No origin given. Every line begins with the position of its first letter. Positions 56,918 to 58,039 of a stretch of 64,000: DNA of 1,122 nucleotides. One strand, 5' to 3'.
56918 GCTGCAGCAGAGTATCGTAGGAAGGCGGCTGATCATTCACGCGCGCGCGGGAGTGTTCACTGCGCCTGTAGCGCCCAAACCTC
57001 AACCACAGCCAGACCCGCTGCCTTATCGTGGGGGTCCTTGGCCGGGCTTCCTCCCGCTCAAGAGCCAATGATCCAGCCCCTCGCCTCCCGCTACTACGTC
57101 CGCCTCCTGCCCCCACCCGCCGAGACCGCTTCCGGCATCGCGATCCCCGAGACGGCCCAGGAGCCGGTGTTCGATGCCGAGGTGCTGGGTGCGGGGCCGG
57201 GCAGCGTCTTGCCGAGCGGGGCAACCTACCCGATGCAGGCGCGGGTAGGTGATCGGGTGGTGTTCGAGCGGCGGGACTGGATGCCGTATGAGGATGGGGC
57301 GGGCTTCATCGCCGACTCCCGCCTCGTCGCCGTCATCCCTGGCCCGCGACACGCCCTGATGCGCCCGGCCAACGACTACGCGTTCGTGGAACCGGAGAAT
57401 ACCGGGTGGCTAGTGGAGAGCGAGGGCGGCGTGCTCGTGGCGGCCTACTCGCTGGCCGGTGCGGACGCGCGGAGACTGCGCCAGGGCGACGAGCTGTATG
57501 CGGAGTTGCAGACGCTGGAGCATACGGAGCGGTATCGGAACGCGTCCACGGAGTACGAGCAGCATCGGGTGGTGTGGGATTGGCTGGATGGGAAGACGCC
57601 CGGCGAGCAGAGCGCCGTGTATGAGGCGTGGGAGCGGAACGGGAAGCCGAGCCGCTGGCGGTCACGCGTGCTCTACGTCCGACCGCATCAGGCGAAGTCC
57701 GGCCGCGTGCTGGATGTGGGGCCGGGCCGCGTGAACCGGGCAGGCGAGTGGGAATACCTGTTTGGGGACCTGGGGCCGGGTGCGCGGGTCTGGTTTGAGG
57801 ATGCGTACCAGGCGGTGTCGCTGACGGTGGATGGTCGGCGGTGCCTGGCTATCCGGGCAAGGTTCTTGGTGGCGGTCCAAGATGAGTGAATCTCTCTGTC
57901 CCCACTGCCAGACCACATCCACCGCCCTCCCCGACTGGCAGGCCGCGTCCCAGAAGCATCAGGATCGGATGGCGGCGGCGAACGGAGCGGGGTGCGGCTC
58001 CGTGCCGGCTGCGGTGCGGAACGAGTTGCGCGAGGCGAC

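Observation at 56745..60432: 3.7-kb accessory island between terminase and portal: GroES-like protein, two TAT-like-signal proteins, C2H2 ZnF, tiny Lys-rich protein, free-standing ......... endonuclease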

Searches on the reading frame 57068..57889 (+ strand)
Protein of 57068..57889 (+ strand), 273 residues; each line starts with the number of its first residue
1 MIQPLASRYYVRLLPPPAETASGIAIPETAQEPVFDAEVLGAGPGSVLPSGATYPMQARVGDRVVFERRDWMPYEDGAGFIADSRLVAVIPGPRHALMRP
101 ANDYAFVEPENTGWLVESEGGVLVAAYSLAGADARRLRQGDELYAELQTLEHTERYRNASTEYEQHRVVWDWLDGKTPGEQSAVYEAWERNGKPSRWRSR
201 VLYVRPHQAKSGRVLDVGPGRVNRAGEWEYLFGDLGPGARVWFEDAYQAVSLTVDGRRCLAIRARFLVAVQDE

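Call 3: search_protein_families(library=pfam, proteins=[window:57068-57889:+], max_evalue=0.1)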
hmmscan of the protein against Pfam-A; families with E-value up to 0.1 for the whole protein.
window:57068-57889:+ (273 aa): 1 family
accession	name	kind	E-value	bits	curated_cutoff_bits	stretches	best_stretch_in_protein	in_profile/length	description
PF00166.26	Cpn10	-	1.6e-14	54.1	21.1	1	2-68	2-68/93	Chaperonin 10 Kd subunit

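Call 4: search_protein_families(library=phrogs, proteins=[window:57068-57889:+], max_evalue=0.1)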
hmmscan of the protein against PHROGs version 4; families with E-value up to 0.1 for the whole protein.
window:57068-57889:+ (273 aa): 1 family
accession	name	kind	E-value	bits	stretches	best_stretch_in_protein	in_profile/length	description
phrog_3188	-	other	4.3e-14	53.1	1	2-74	3-75/96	co-chaperonin GroES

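Call 9: find_related_loci(query=window:57068-57889:+, collection=viral_contigs, flank=8000)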
Query window:57068-57889:+ (273 aa) in viral_contigs; peptide patterns used: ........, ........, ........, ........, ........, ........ (x = any residue, [..] = any of these).
2 stretches matched a pattern, but none encodes a relative of the query by tblastn (E <= 1e-3).

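Call 11: find_encoding_contigs(protein=window:57068-57889:+, flank=10000, max_places=6)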
Protein window:57068-57889:+ (273 aa): 12 contigs read that carry it; 3 places shown.
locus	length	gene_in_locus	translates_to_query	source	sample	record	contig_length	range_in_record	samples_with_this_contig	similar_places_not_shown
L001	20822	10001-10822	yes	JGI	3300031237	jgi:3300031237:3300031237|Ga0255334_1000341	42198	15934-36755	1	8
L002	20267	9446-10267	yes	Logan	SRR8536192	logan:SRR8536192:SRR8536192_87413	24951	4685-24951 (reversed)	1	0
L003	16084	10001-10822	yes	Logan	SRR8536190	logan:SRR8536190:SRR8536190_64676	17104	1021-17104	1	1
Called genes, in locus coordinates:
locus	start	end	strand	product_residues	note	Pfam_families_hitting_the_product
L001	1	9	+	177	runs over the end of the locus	-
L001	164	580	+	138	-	-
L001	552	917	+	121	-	-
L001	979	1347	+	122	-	-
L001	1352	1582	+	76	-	-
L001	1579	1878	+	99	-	-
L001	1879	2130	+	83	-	-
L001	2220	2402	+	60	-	-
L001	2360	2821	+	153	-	-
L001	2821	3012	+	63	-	-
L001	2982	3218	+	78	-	-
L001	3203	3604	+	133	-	-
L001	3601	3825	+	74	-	-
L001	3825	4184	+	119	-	-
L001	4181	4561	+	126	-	PF18066:Phage_ABA_S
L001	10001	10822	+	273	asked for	PF00166:Cpn10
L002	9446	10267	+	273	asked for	PF00166:Cpn10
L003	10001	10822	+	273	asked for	PF00166:Cpn10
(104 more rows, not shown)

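Call 12: find_homologous_proteins(query=window:57068-57889:+, max_evalue=0.001)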
Query window:57068-57889:+ (273 aa): 8 proteins with E <= 0.001 among 5547 candidates.
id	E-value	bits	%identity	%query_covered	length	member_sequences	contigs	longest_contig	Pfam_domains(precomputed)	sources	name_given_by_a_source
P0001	1.8e-181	620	100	100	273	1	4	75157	PF00166.27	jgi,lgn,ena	-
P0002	4.8e-75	271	51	100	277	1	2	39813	PF00166.27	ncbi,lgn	-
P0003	2.1e-66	242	47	97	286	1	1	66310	PF00166.27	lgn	-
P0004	1.4e-39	154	38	96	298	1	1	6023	PF00166.27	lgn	-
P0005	1.4e-31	128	37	95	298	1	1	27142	PF00166.27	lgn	-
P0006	9.1e-23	99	34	100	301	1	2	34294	PF00166.27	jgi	jgi:hypothetical protein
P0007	5.0e-16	77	34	80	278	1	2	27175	-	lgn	-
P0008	8.1e-7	47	31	45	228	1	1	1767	PF00166.27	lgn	-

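Call 13: find_encoding_contigs(protein=P0002, flank=10000, max_places=2)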
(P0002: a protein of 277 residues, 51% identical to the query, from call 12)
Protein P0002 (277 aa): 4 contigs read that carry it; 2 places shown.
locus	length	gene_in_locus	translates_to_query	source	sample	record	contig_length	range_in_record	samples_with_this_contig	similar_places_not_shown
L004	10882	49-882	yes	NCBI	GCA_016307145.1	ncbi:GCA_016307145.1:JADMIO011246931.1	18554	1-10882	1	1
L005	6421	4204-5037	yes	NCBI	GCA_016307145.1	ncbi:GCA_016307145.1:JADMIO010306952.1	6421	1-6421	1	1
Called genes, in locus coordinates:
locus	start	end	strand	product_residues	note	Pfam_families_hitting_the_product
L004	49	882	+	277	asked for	PF00166:Cpn10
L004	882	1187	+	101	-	-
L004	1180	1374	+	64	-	-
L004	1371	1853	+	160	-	-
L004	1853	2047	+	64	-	-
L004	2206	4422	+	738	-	-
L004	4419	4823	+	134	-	-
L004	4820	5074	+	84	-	-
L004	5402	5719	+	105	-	-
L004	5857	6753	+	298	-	-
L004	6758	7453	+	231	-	-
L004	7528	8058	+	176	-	-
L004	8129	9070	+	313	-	PF25209:Phage_capsid_4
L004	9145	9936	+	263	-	-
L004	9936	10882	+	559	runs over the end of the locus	PF00535:Glycos_transf_2, PF13641:Glyco_tranf_2_3, PF01075:Glyco_transf_9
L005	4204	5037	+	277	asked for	PF00166:Cpn10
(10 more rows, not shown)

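Call 14: find_encoding_contigs(protein=P0003, flank=10000, max_places=2)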
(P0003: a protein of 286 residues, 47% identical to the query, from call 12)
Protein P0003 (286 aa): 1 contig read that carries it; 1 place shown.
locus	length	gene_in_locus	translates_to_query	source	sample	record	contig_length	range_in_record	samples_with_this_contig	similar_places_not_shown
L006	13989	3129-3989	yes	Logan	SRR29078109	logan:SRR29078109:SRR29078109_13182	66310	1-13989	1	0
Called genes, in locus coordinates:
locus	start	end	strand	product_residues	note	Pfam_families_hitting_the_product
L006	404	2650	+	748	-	PF03237:Terminase_6N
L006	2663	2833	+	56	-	-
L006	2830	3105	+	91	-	-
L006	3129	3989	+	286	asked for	PF00166:Cpn10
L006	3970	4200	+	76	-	-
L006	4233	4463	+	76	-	-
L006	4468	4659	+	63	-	-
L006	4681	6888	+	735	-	-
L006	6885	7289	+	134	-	-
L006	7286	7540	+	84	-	-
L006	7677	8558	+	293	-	-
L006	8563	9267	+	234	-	-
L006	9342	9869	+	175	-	-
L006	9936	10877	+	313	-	PF25209:Phage_capsid_4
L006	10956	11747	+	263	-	-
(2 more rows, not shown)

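Call 15: find_encoding_contigs(protein=P0006, flank=10000, max_places=2)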
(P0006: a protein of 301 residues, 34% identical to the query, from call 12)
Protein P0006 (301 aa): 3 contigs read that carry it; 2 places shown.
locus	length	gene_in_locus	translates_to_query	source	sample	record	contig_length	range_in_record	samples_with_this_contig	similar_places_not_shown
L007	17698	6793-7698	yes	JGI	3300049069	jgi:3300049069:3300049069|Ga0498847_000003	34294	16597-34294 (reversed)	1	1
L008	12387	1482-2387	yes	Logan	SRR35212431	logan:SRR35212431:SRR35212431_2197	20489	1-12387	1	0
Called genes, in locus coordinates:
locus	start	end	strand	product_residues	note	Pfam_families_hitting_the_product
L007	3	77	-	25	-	?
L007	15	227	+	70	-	-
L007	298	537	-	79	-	-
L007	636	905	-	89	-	-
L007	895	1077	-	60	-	-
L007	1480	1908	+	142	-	-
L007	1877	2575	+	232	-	-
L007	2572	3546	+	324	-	-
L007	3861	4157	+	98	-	-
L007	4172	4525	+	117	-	-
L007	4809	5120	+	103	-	-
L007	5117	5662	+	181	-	PF00196:GerE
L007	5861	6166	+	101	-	PF18066:Phage_ABA_S (weak)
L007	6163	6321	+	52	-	-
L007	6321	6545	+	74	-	-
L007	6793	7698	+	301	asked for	PF00166:Cpn10 (faint)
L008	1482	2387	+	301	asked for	PF00166:Cpn10 (faint)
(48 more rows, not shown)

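Call 23: predict_structure(alignment_id=A1)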
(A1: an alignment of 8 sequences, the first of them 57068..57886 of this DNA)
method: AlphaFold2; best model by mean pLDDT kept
length: 273 residues; sequences in the alignment: 8
mean_pLDDT: 77.3   pTM: 0.59
mean pLDDT of the five models: 77.3, 75.8, 74.2, 73.6, 72.0
residues with pLDDT >= 90: 78; 70-90: 124; 50-70: 35; < 50: 36
segments of 3 or more residues with pLDDT < 50: 21-25, 112-131, 201-207
pLDDT, mean of each block of 10 residues (from residue 1): 87 74 47 79 90 90 88 91 92 77 88 41 35 74 90 92 92 90 88 66 49 88 78 77 80 74 81 47
secondary structure, 60 per line:
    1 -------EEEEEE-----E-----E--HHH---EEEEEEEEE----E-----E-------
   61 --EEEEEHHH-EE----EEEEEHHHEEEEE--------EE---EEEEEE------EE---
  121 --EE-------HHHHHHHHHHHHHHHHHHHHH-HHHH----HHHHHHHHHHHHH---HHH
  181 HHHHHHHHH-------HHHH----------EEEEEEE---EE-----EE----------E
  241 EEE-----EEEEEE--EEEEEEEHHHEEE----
elements in order: E8-13 E34-42 E63-67 E78-82 E86-90 E104-109 H132-152 H154-157 H162-174 H178-189 H197-200 E211-217 E240-243 E249-254 E257-263 E267-269

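Call 33: search_protein_representatives(alignment_id=A1)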
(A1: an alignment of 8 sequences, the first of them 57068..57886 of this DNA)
Query: 8 sequences, 278 profile positions. Proteins with E-value up to 0.001 (for the whole library): 12620; up to 1e-10: 887; up to 1e-30: 63. The best 150 are listed.
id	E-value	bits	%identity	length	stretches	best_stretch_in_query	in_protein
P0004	2.2e-111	388.3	-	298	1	1-276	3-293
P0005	1.3e-100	353.0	-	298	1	5-273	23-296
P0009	2.1e-95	335.9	-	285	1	1-275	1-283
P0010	6.8e-76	271.9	-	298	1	4-270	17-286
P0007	3.4e-75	269.6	-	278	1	1-276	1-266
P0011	1.1e-73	264.6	-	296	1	3-275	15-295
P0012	1.7e-72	260.8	-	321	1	1-275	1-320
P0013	7.0e-72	258.7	-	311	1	2-271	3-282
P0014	7.4e-71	255.4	-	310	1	3-275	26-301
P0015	2.2e-65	237.4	-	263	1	1-276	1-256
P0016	4.7e-64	233.1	-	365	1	3-276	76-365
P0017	5.4e-63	229.6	-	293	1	3-275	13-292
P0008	3.6e-61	223.6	-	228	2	1-126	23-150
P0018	6.4e-59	216.2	-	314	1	6-276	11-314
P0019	2.2e-57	211.2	-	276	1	3-275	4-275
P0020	8.6e-55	202.7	-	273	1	3-275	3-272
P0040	2.2e-39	152.1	-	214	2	2-125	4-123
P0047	1.8e-36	142.5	-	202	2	9-124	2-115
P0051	1.3e-35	139.8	-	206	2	3-124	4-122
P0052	2.4e-35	138.9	-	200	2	2-124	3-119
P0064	8.4e-32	127.3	-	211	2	2-113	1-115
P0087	3.0e-27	112.3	-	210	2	2-108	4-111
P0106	2.0e-25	106.4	-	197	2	2-69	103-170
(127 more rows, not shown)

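Call 36: search_dna_similar(query=window:57068-57886:+, collection=phages, mode=protein, max_evalue=0.001, max_rows=30)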
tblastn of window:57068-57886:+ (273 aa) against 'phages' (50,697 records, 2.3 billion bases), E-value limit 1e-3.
Records with a match: 7; places in all: 7; records where one place covers at least 80% of the query: 0.
Best place of each record, by identity: <60% 7.
By first word of the organism name: Bacillus 2; Achromobacter 2; Enterococcus 2; Bacteriophage 1.
By host as written in the record: Bacillus thuringiensis 2; Achromobacter animicus 2; - 2; Enterococcus faecalis 1.
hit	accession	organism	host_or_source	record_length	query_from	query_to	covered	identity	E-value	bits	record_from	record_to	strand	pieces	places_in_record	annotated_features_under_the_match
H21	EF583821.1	Bacillus phage 0305phi8-36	Bacillus thuringiensis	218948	2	90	33%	34.8%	1e-4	49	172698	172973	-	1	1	ORF041: GroES | ORF040: hypothetical protein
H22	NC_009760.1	Bacillus phage 0305phi8-36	Bacillus thuringiensis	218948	2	90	33%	34.8%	1e-4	49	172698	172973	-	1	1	ORF041: co-chaperonin GroES | ORF040: hypothetical protein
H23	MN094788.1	Achromobacter phage Motura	Achromobacter animicus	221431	1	88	32%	30.0%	2e-5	52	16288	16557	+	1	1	GroES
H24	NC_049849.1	Achromobacter phage Motura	Achromobacter animicus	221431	1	88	32%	30.0%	2e-5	52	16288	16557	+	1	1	GroES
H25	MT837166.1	Bacteriophage sp.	human fecal samples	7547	4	68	24%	36.9%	2e-4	48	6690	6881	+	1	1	record has no annotation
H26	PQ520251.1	Enterococcus phage IME_EF3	-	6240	1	68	25%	33.8%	9e-6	52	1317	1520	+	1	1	record has no annotation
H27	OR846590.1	Enterococcus phage Efs 1-1-1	Enterococcus faecalis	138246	1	68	25%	33.8%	9e-6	52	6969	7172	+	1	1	record has no annotation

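Call 37: search_dna_similar(query=P0052, collection=phages, mode=protein, max_evalue=0.001, max_rows=30)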
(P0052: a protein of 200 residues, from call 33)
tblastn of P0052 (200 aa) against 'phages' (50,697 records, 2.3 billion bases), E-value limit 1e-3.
No match.

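Call 38: search_protein_families(library=pfam, proteins=[P0052, P0051, P0040, P0064, P0087, P0047, P0009, P0020, P0106, P0012], max_evalue=0.1)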
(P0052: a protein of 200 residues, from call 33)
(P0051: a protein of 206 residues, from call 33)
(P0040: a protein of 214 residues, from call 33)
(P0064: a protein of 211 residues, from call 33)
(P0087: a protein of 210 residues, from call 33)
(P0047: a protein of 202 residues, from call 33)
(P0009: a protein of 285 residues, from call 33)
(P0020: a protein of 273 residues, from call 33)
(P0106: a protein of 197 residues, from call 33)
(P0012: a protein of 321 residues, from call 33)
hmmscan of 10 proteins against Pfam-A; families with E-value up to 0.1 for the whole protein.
P0052 (200 aa): 1 family
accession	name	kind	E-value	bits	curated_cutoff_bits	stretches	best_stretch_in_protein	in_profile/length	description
PF00166.26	Cpn10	-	3.2e-18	66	21.1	2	4-89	3-92/93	Chaperonin 10 Kd subunit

P0051 (206 aa): 2 families
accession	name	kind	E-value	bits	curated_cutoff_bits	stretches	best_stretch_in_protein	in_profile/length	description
PF00166.26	Cpn10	-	1.2e-16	60.9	21.1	2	13-95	12-89/93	Chaperonin 10 Kd subunit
PF09346.15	SMI1_KNR4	-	0.045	14.8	25.4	0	109-192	5-79/125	SMI1 / KNR4 family (SUKH-1)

P0040 (214 aa): 1 family
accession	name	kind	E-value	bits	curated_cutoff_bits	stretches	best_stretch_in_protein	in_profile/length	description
PF00166.26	Cpn10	-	5.6e-17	62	21.1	2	12-71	10-69/93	Chaperonin 10 Kd subunit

P0064 (211 aa): 1 family
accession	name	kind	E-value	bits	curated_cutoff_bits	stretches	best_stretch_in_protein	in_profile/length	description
PF00166.26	Cpn10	-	1e-14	54.7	21.1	2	1-91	2-92/93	Chaperonin 10 Kd subunit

P0087 (210 aa): 1 family
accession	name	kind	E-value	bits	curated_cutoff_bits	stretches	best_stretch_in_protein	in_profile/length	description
PF00166.26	Cpn10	-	6.8e-14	52.1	21.1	2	12-93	10-92/93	Chaperonin 10 Kd subunit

P0047 (202 aa): 2 families
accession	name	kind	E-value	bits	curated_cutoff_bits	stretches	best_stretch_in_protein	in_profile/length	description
PF00166.26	Cpn10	-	1.4e-17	63.9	21.1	2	4-64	11-71/93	Chaperonin 10 Kd subunit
PF12804.13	NTP_transf_3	-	0.075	13.6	27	0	30-94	1-57/160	MobA-like NTP transferase domain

P0009 (285 aa): 1 family
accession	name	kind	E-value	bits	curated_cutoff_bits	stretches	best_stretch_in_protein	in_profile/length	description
PF00166.26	Cpn10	-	6.6e-11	42.5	21.1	1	2-68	2-68/93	Chaperonin 10 Kd subunit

P0020 (273 aa): 1 family
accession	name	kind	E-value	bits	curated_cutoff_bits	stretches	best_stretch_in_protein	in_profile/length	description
PF00166.26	Cpn10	-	2.8e-18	66.2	21.1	2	3-92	3-93/93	Chaperonin 10 Kd subunit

P0106 (197 aa): 1 family
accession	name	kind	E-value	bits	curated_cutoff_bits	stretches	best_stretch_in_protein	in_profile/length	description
PF00166.26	Cpn10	-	1.6e-56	188.7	21.1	2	104-194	3-93/93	Chaperonin 10 Kd subunit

P0012 (321 aa): 1 family
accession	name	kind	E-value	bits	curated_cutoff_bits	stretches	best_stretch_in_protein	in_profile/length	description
PF00166.26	Cpn10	-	4.9e-11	43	21.1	1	22-85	23-86/93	Chaperonin 10 Kd subunit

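Call 49: find_related_loci(query=A3, collection=viral_contigs, flank=8000)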
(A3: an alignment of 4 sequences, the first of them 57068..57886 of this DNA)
Query A3 (273 aa) in viral_contigs; peptide patterns used: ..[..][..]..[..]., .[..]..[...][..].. (x = any residue, [..] = any of these).
93 stretches matched a pattern; 2 encode a relative of the query (tblastn E <= 1e-3); 2 distinct loci.
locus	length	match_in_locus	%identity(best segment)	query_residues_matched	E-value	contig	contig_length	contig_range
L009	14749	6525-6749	40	1-77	7e-7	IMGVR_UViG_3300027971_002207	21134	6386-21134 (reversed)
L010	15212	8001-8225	40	1-77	7e-7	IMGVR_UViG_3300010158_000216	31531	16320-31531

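Call 50: find_encoding_contigs(protein=P0005, flank=10000, max_places=1)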
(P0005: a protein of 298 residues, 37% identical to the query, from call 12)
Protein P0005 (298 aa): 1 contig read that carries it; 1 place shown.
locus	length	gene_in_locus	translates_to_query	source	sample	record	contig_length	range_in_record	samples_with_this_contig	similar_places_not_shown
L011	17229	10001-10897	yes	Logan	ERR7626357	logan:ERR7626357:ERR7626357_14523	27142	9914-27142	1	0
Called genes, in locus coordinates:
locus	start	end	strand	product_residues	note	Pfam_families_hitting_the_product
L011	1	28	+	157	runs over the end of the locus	-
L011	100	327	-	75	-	PF12728:HTH_17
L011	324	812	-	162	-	PF02796:HTH_7 (faint), PF04218:CENP-B_N (faint), PF13384:HTH_23 (weak), PF13518:HTH_28 (weak), PF12728:HTH_17 (weak)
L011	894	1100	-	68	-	-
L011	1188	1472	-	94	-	-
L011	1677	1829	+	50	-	-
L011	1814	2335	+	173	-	PF01327:Pep_deformylase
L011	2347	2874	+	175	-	PF05838:Glyco_hydro_108, PF09374:PG_binding_3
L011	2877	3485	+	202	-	PF18894:PhageMetallopep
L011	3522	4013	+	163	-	PF10045:DUF2280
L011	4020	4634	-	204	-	-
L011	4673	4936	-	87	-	-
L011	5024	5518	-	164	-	-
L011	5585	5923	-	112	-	-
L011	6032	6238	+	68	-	-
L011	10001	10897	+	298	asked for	PF00166:Cpn10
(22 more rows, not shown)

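Call 51: find_encoding_contigs(protein=P0007, flank=10000, max_places=1)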
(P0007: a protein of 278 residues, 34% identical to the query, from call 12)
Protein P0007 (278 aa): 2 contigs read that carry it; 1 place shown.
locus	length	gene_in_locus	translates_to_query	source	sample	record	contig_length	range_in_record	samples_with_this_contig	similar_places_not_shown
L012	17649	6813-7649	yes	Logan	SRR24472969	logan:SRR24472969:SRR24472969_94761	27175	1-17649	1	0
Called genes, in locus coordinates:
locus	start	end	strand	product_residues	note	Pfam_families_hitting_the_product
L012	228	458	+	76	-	-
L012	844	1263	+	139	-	-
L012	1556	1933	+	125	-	-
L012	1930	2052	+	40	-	-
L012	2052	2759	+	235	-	PF04098:Rad52_Rad22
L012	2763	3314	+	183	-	-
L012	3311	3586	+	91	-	-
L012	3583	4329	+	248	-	-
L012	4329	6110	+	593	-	-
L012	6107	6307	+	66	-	-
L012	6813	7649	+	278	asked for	-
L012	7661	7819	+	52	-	-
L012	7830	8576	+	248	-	-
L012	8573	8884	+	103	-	-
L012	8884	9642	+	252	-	-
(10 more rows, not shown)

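Call 53: find_homologous_proteins(query=P0052, max_evalue=0.00001)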
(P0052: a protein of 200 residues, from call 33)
Query P0052 (200 aa): 3 proteins with E <= 0.00001 among 518 candidates.
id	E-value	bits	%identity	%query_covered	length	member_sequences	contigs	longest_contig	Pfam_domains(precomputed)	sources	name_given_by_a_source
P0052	1.4e-128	445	100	100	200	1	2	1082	PF00166.27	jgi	jgi:co-chaperonin GroES (HSP10)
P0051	9.7e-34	135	39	99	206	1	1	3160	PF00166.27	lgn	-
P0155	5.4e-7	48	30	70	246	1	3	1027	PF00166.27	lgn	-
